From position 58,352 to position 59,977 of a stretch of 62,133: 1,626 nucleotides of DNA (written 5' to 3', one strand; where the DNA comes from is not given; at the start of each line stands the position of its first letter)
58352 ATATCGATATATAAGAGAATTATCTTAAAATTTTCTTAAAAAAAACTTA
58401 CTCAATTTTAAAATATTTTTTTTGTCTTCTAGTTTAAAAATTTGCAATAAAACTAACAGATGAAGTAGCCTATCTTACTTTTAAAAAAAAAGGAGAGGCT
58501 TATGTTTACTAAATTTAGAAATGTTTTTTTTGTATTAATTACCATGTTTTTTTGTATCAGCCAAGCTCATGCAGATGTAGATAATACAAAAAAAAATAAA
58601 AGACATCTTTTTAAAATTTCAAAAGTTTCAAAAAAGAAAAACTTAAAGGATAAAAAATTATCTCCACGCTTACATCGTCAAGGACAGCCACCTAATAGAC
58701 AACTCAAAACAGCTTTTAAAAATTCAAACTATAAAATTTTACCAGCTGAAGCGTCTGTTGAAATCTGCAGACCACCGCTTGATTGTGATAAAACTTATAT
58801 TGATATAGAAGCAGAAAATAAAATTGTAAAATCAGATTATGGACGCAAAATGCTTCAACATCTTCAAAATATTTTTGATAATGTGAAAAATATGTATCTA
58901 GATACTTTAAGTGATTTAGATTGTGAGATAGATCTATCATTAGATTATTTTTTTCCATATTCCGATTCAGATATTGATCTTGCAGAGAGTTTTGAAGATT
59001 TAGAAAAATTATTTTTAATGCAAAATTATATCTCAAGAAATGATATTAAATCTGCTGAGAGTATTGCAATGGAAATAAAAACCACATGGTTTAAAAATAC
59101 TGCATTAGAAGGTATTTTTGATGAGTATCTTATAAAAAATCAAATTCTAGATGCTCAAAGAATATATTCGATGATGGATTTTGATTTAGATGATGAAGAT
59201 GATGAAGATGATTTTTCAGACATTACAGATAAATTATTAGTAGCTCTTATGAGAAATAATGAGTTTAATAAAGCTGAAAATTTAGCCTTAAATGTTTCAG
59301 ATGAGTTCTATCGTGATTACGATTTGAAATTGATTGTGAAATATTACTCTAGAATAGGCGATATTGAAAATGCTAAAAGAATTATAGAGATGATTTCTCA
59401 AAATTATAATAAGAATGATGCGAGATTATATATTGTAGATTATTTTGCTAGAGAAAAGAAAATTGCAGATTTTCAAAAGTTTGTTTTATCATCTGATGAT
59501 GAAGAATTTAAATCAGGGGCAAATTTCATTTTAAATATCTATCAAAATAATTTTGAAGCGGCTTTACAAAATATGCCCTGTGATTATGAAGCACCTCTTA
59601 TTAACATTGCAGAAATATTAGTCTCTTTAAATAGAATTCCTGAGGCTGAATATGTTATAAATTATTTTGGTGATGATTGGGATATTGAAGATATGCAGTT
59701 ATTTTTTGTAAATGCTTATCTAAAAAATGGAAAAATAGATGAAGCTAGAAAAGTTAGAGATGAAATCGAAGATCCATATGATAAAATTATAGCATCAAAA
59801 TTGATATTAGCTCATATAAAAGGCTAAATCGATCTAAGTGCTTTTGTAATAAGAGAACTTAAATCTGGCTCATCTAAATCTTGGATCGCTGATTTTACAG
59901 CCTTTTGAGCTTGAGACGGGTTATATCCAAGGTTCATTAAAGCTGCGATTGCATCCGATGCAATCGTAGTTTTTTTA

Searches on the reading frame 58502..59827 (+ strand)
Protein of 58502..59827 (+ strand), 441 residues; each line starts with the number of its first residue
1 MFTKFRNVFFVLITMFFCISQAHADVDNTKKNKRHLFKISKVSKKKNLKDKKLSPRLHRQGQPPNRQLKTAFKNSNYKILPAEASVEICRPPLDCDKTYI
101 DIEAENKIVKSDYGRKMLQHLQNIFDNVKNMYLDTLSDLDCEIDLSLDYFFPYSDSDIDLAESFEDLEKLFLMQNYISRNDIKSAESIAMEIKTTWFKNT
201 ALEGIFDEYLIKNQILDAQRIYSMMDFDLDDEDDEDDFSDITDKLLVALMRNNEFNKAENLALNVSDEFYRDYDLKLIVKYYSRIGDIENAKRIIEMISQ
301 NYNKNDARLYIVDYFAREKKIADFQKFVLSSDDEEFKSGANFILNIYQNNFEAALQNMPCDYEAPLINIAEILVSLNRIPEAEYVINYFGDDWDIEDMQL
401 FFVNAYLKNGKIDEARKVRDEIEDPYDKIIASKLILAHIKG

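Call 55: search_protein_families(library=pfam, proteins=[window:58502-59827:+], max_evalue=0.0001)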
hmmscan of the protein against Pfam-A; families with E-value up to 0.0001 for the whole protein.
window:58502-59827:+ (441 aa): 1 family
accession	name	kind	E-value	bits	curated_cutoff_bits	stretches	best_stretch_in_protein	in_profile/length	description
PF14559.12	TPR_19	-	4.1e-06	27.5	25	0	398-418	27-47/68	Tetratricopeptide repeat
